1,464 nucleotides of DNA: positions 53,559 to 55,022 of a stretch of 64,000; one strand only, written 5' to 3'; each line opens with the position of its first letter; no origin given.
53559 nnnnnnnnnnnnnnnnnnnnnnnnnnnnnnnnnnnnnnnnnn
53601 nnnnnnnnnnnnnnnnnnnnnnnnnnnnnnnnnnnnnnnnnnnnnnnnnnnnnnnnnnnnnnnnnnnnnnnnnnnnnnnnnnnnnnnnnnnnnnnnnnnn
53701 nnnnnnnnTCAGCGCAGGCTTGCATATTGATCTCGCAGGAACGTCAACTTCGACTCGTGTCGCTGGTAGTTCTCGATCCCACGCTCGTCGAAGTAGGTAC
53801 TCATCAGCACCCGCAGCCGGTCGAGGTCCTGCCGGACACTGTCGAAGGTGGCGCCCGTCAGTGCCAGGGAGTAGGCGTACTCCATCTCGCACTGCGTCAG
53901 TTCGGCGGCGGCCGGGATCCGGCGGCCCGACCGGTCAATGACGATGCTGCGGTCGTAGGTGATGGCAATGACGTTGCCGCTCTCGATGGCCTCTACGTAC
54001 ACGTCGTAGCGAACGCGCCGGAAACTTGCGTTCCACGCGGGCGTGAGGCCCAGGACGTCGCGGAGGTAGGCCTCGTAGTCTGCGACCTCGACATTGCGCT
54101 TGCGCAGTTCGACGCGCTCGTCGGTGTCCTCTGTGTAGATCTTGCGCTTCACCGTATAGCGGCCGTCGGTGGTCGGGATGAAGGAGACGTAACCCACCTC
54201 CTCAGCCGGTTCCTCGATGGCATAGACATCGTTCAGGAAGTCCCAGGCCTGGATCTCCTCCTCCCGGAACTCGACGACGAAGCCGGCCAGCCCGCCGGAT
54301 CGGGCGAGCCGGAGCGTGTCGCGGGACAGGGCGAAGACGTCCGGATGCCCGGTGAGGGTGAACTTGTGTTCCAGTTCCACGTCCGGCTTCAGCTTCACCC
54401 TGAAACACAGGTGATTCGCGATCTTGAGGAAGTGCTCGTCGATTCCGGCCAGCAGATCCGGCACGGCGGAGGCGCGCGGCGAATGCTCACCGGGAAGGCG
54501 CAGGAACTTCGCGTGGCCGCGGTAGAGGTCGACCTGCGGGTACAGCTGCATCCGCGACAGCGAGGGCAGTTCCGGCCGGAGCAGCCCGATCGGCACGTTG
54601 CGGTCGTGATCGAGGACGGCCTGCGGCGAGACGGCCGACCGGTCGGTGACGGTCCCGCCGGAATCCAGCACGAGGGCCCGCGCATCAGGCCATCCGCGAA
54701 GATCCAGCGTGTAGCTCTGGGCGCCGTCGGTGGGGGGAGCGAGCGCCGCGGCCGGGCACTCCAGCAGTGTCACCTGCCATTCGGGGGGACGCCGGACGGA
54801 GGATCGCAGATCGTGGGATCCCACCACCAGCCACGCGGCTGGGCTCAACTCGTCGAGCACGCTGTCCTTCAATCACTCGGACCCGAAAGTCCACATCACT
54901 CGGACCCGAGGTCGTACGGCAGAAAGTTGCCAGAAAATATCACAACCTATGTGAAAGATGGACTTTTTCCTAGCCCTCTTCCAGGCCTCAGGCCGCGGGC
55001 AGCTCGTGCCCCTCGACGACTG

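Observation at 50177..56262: Unrecognised nucleotide-modifying operon: CYTH + dNMP-kinase-like + two Dcd-like + PPDK-like, with an MFS exporter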

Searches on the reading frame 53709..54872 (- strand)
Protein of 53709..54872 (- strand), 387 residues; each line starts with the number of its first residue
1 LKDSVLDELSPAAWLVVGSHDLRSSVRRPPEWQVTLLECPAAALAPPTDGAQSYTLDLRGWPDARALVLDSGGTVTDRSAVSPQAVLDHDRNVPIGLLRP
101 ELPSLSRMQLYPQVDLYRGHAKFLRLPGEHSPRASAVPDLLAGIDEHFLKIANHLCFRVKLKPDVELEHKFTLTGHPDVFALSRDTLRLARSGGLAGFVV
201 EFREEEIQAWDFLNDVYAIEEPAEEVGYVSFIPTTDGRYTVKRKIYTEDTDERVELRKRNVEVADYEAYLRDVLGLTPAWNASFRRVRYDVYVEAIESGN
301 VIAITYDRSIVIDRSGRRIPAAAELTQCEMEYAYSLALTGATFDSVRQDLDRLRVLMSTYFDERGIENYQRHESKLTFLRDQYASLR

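Call 3: search_protein_families(library=pfam, proteins=[window:53709-54872:-], max_evalue=0.01)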
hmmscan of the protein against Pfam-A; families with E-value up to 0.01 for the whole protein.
window:53709-54872:- (387 aa): 0 families

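Call 4: search_protein_families(library=padloc, proteins=[window:53709-54872:-], max_evalue=0.01)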
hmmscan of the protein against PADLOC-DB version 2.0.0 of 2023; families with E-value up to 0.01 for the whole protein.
window:53709-54872:- (387 aa): 0 families

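Call 5: search_protein_families(library=ncbifam, proteins=[window:53709-54872:-], max_evalue=0.01)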
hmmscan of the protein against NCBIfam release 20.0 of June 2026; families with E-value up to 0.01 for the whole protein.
window:53709-54872:- (387 aa): 0 families

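Call 7: find_homologous_proteins(query=window:53709-54872:-)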
Query window:53709-54872:- (387 aa): 42 proteins with E <= 0.001 among 8000 candidates.
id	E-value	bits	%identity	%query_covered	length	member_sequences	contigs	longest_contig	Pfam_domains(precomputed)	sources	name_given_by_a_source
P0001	7.9e-255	863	100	99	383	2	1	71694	-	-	-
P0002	5.1e-209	712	83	99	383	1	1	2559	-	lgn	-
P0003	5.3e-208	708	83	99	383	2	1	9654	-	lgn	-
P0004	7.0e-207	705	82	99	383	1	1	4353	-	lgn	-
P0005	1.7e-199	680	80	98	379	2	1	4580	-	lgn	-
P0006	9.7e-199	678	79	100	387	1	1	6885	-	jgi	jgi:hypothetical protein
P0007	2.4e-197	673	78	100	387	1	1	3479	-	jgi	jgi:hypothetical protein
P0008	2.7e-190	650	76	99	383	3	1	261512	-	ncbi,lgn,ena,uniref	ncbi:MAG TPA: hypothetical protein VGB75_09815 [Jatrophihabitans sp.]|uniref:hypothetical protein n=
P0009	5.9e-185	633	80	91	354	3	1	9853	-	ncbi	-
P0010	8.0e-183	626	73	100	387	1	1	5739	-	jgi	jgi:hypothetical protein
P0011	3.2e-176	604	73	98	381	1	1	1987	-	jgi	jgi:hypothetical protein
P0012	1.7e-173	595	72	98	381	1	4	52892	-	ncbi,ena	-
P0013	2.6e-161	555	66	98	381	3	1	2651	-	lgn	-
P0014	2.4e-157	542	65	98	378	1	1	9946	-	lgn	-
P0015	2.0e-154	532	65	98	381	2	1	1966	-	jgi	jgi:hypothetical protein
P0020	5.9e-145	501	61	99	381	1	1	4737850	-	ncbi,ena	-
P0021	7.8e-145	501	60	100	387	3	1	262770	-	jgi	jgi:hypothetical protein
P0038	1.3e-115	404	51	99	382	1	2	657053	-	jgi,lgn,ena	-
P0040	1.4e-38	151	39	61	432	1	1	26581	-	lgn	-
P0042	2.0e-28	117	34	72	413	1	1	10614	-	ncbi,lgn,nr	ncbi:MAG: hypothetical protein JXA67_17045 [Micromonosporaceae bacterium]|nr:hypothetical protein [M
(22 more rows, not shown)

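Call 8: find_encoding_contigs(protein=P0020, flank=10000, max_places=2)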
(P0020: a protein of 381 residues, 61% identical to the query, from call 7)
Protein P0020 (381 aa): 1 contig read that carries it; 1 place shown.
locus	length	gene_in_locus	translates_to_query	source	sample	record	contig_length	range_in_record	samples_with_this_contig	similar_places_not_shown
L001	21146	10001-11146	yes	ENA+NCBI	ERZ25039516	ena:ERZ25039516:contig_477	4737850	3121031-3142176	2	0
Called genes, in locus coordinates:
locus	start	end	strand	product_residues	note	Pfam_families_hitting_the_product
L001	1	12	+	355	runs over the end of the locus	PF02128:Peptidase_M36, PF02868:Peptidase_M4_C (weak)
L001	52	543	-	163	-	PF03745:DUF309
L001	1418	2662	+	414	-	PF02720:DUF222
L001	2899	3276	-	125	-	-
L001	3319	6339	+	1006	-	PF22907:Ams1-like_1st, PF01074:Glyco_hydro_38N, PF09261:Alpha-mann_mid, PF07748:Glyco_hydro_38C, PF17677:Glyco_hydro38C2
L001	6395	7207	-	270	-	PF01828:Peptidase_A4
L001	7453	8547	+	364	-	PF01757:Acyl_transf_3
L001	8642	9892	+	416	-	PF07690:MFS_1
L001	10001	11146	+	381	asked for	-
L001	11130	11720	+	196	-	-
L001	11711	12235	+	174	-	PF22769:DCD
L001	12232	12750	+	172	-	PF22769:DCD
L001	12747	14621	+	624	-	PF01326:PPDK_N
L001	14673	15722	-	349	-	PF14870:PSII_BNR (faint), PF15902:Sortilin-Vps10 (faint)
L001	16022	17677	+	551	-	PF00324:AA_permease, PF13520:AA_permease_2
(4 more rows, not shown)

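Call 9: find_encoding_contigs(protein=P0038, flank=10000, max_places=2)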
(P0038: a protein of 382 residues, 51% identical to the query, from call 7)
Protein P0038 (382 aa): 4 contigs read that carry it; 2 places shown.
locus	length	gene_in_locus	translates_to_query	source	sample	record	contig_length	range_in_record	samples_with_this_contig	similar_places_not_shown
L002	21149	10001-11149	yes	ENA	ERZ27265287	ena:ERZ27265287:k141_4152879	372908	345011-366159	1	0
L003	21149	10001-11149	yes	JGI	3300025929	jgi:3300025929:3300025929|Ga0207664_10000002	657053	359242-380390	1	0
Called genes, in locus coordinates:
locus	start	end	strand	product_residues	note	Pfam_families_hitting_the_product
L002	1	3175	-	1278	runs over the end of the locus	PF13699:eCIS_core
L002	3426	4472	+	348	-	PF02128:Peptidase_M36 (weak), PF02868:Peptidase_M4_C (faint)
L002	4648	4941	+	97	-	PF06013:WXG100, PF10824:T7SS_ESX_EspC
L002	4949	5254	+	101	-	-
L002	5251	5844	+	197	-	-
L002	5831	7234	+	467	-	PF03242:LEA_3a (faint), PF15542:Ntox50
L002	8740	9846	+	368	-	PF01757:Acyl_transf_3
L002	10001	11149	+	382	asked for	-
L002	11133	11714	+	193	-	PF13238:AAA_18 (weak)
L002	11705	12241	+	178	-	PF22769:DCD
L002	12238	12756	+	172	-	PF22769:DCD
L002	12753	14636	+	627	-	PF01326:PPDK_N, PF00391:PEP-utilizers (weak)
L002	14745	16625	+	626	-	PF00324:AA_permease, PF13520:AA_permease_2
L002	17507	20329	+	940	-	PF18019:Cas3_HD, PF00270:DEAD (faint), PF22590:Cas3-like_C_2, PF18395:Cas3_C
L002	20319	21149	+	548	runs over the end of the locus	PF09481:CRISPR_Cse1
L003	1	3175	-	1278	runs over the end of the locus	PF13699:eCIS_core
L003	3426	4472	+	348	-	PF02128:Peptidase_M36 (weak), PF02868:Peptidase_M4_C (faint)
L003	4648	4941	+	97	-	PF06013:WXG100, PF10824:T7SS_ESX_EspC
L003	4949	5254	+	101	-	-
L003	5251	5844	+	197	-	-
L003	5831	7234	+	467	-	PF03242:LEA_3a (faint), PF15542:Ntox50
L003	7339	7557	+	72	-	-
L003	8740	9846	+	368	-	PF01757:Acyl_transf_3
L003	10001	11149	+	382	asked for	-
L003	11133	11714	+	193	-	PF13238:AAA_18 (weak)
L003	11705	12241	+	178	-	PF22769:DCD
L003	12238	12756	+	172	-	PF22769:DCD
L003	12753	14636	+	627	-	PF01326:PPDK_N, PF00391:PEP-utilizers (weak)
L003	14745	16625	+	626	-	PF00324:AA_permease, PF13520:AA_permease_2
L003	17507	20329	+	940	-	PF18019:Cas3_HD, PF00270:DEAD (faint), PF22590:Cas3-like_C_2, PF18395:Cas3_C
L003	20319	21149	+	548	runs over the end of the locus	PF09481:CRISPR_Cse1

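Call 10: find_encoding_contigs(protein=P0040, flank=10000, max_places=2)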
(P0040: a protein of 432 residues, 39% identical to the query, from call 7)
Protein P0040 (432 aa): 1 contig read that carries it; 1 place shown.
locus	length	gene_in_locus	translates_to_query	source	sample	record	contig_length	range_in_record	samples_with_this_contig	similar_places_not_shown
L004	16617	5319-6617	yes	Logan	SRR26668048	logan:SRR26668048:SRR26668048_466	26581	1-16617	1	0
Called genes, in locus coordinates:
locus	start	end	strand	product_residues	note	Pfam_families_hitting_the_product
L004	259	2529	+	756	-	PF23139:OB_YrrC, PF14520:HHH_5 (weak), PF14490:HHH_RecD2, PF01443:Viral_helicase1 (faint), PF13245:AAA_19, PF13604:AAA_30, PF18335:SH3_13, PF13538:UvrD_C_2, +1 more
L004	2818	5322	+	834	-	PF22769:DCD, PF01326:PPDK_N, PF00391:PEP-utilizers (faint)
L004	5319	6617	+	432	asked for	-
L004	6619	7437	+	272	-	PF13344:Hydrolase_6, PF00702:Hydrolase (weak), PF13242:Hydrolase_like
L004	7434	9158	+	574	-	PF01663:Phosphodiest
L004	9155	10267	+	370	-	PF19464:DUF6001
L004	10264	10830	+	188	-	PF19496:DUF6031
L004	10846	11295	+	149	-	PF10604:Polyketide_cyc2, PF03364:Polyketide_cyc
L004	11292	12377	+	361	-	-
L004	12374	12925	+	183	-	-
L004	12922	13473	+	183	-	PF22769:DCD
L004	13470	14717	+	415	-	PF01071:GARS_A (weak), PF13535:ATP-grasp_4 (weak)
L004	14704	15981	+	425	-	PF18130:ATPgrasp_N (weak), PF01071:GARS_A (weak), PF02655:ATP-grasp_3 (weak), PF02786:CPSase_L_D2, PF13535:ATP-grasp_4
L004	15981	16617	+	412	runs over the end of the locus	PF07690:MFS_1, PF12832:MFS_1_like, PF07690:MFS_1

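Call 11: find_encoding_contigs(protein=P0042, flank=10000, max_places=2)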
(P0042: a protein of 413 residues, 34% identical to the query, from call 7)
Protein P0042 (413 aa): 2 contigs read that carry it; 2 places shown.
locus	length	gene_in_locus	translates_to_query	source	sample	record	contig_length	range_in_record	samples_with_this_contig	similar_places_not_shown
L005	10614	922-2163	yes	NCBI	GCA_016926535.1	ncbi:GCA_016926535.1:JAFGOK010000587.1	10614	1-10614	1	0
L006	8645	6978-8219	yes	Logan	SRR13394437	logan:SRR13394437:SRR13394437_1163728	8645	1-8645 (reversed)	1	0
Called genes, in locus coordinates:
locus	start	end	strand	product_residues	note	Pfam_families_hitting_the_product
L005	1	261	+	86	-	?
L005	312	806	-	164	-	PF00293:NUDIX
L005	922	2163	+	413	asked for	-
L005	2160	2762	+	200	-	PF01227:GTP_cyclohydroI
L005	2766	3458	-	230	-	PF01478:Peptidase_A24 (weak)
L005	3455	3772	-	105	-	PF25213:HVO_A0261_N (weak), PF01638:HxlR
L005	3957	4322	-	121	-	-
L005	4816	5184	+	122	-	-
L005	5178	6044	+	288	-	-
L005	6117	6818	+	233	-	PF08666:SAF (weak)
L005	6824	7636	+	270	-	-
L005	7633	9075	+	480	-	PF00437:T2SSE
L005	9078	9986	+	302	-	PF00482:T2SSF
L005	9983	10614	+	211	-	?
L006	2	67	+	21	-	?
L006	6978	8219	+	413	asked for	-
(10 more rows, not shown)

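Call 15: search_solved_structures(query=A1, max_evalue=10, show_alignments=2)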
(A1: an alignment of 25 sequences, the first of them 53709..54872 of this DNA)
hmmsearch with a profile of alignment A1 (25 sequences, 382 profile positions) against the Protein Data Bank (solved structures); distinct sequences matched with E-value up to 10: 0.

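Call 20: find_related_loci(query=A1, collection=genome_contigs, flank=10000)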
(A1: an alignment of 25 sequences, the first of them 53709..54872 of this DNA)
Query A1 (387 aa) in genome_contigs; peptide patterns used: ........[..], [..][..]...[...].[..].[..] (x = any residue, [..] = any of these).
124 stretches matched a pattern; 96 encode a relative of the query (tblastn E <= 1e-3); the best 80 are kept; 80 distinct loci.
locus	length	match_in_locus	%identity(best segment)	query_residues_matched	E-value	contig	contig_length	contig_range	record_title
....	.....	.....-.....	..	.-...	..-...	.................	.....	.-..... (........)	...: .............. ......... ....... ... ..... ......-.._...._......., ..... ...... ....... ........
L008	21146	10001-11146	61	4-387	5e-150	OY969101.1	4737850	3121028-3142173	MAG: uncultured Actinomycetota bacterium isolate MFD04212.bin.c.6 genome assembly, chromosome: 1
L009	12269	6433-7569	60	5-385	1e-141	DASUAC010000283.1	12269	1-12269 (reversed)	MAG TPA_asm: Jatrophihabitans sp. isolate SMAG_U2485 k141_1341420, whole genome shotgun sequence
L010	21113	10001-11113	55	14-387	2e-130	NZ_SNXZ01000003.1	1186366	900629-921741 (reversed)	Labedaea rhizosphaerae strain DSM 45361 Ga0310470_103, whole genome shotgun sequence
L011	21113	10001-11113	53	14-387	2e-125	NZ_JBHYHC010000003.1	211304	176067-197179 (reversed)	Umezawaea sp. NPDC059074 NPDC059074_T45_D1.ctg-0003, whole genome shotgun sequence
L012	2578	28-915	64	89-387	4e-125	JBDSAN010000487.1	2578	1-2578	MAG: Jatrophihabitantaceae bacterium isolate cluster1_bin.110 k127_827522, whole genome shotgun sequence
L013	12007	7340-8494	61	1-387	2e-149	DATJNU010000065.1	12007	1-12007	MAG TPA_asm: Jatrophihabitans sp. isolate SMAG_U14869 k141_1826963, whole genome shotgun sequence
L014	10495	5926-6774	37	106-385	1e-47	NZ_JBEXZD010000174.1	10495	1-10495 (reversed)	Streptomyces sp. NPDC006393 NPDC006393_281_E6.ctg-0176, whole genome shotgun sequence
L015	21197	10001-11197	33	6-385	2e-45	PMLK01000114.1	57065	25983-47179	MAG: Chloroflexi bacterium isolate fen_1039 73.20120600_E1D.124_contig_1218, whole genome shotgun sequence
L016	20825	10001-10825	37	108-385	3e-45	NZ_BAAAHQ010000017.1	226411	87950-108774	Nonomuraea longicatena strain JCM 11136 sequence017, whole genome shotgun sequence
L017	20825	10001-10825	37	108-385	4e-45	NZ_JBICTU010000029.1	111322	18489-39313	Sphaerisporangium sp. NPDC049003 NPDC049003_81_B10.ctg-0029, whole genome shotgun sequence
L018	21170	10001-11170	33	12-384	4e-44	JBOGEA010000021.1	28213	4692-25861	MAG: Egibacteraceae bacterium isolate SE1492_metabat2.bin.13 NODE_95_length_28213_cov_3.371324, whole genome shotgun seq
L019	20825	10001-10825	35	108-385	2e-44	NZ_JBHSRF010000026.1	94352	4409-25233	Sphaerisporangium aureirubrum strain JCM 30346 GCM70027178_89, whole genome shotgun sequence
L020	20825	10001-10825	36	108-385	7e-44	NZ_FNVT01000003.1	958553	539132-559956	Nonomuraea solani strain CGMCC 4.7037, whole genome shotgun sequence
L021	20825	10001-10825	36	108-385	9e-44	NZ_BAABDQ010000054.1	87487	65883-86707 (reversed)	Nonomuraea rosea strain JCM 17326 sequence054, whole genome shotgun sequence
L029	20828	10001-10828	35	109-385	4e-41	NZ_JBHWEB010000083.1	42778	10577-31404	Amycolatopsis sp. NPDC059657 NPDC059657_T36_D11.ctg-0083, whole genome shotgun sequence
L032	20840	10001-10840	34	107-385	5e-41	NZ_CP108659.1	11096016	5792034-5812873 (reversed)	Streptomyces sp. NBC_01092 chromosome, complete genome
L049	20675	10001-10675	33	151-384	3e-38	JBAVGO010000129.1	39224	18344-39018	MAG: Lutisporaceae bacterium isolate MFD06945_ilm_asm_bin8 k127_166377, whole genome shotgun sequence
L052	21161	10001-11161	32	10-385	4e-38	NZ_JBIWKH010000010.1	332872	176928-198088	Streptomyces sp. NPDC102441 NPDC102441_415_C6.ctg-0010, whole genome shotgun sequence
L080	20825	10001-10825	33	111-385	7e-34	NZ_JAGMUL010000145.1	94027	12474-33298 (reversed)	Streptomyces sp. AC550_RSS872 NODE_178_length_93929_cov_44.615410, whole genome shotgun sequence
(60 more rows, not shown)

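Call 22: predict_structure(alignment_id=A1)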
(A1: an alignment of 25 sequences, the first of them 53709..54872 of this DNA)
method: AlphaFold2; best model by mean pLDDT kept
length: 387 residues; sequences in the alignment: 25
mean_pLDDT: 90.5   pTM: 0.87
mean pLDDT of the five models: 90.5, 89.3, 88.7, 86.7, 84.8
residues with pLDDT >= 90: 283; 70-90: 86; 50-70: 16; < 50: 2
segments of 3 or more residues with pLDDT < 50: none
pLDDT, mean of each block of 10 residues (from residue 1): 59 95 94 96 92 94 95 93 92 96 90 93 94 94 94 79 85 92 96 94 77 94 92 95 88 90 96 95 95 94 95 91 92 86 91 96 91 76 78
secondary structure, 60 per line:
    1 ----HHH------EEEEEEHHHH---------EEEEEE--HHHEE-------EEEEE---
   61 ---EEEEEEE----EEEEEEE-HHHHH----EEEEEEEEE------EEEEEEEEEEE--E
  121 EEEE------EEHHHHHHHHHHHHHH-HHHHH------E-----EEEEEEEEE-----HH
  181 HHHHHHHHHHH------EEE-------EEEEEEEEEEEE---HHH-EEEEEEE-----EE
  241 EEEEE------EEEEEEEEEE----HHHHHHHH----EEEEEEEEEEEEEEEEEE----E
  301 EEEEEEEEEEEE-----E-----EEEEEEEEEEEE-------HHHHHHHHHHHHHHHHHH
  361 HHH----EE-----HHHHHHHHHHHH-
elements in order: E14-19 H20-23 E33-38 E53-57 E64-70 E75-81 H83-87 E92-100 E107-117 E120-124 H133-146 H148-152 E165-173 H179-191 E198-200 E208-219 E227-233 E239-245 E252-261 H266-273 E278-295 E300-312 E324-335 H343-363 H375-386

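Call 26: fold_search(model_id=the predicted structure, library=pdb)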
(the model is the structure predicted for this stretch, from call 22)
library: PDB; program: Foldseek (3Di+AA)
matches with E <= 10: 1141; with E <= 0.001: 17
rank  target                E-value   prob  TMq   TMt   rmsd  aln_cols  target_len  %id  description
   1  3bhd_B                5.9e-05  1.00  0.27  0.45   6.8       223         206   15  Crystal structure of human thiamine triphosphatase (THTPA) (released 2007-12-11)
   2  7ui9_t                9.1e-05  1.00  0.26  0.40   9.0       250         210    9  Core Mediator-PICearly (Copy A) (released 2023-02-15)
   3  5a60                  9.6e-05  1.00  0.28  0.26   9.0       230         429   15  Crystal structure of full-length E. coli ygiF in complex with tripolyphosphate and two magnesium ions (released 2015-08-05)
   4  2hzs_D                1.3e-04  1.00  0.29  0.46   7.1       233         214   11  Structure of the Mediator head submodule Med8C/18/20 (released 2006-09-12)
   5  4xrt_A                1.7e-04  0.75  0.17  0.21  18.4       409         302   10  Crystal structure of the di-domain ARO/CYC StfQ from the steffimycin biosynthetic pathway (released 2015-12-02)
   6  4pn0_D                2.6e-04  0.95  0.21  0.27  13.3       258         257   12  Structure of S. pombe Pct1 RNA triphosphatase (released 2014-11-12)
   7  2een_A                2.9e-04  1.00  0.33  0.63   5.0       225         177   17  Structure of PH1819 protein from Pyrococcus Horikoshii OT3 (released 2007-08-21)
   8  6yp4                  2.9e-04  1.00  0.31  0.50   6.2       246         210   10  Putative adenylyl cyclase HpAC1 from Hippeastrum reveals a dominant triphophatase activity (released 2020-11-04)
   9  9p7q_A                2.9e-04  0.41  0.09  0.12  21.0       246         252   14  273K human S-adenosylmethionine decarboxylase (released 2025-09-17)
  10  5a65_A                3.2e-04  1.00  0.33  0.55   6.8       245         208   14  Crystal structure of mouse thiamine triphosphatase in complex with thiamine diphosphate, orthophosphate and magnesium  (released 2015-08-05)
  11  4pn1_A                3.8e-04  0.94  0.21  0.27  11.9       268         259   12  Structure of S. pombe Pct1 RNA triphosphatase in complex with the Spt5 CTD (released 2014-11-12)
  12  9d48_A                4.0e-04  0.23  0.11  0.04  20.7       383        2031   12  Atomic model of Ketoacyl Reductase domain and 4 helical bundle of Candida albicans Fatty Acid Synthase (FAS) in comple (released 2025-08-20)
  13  1msv_B                4.0e-04  0.15  0.09  0.11  23.2       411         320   12  The S68A S-adenosylmethionine decarboxylase proenzyme processing mutant. (released 2003-03-11)
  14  4pn1_C                4.9e-04  1.00  0.25  0.35   9.1       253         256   13  Structure of S. pombe Pct1 RNA triphosphatase in complex with the Spt5 CTD (released 2014-11-12)
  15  7ui9_r                6.5e-04  1.00  0.27  0.38   8.1       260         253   10  Core Mediator-PICearly (Copy A) (released 2023-02-15)
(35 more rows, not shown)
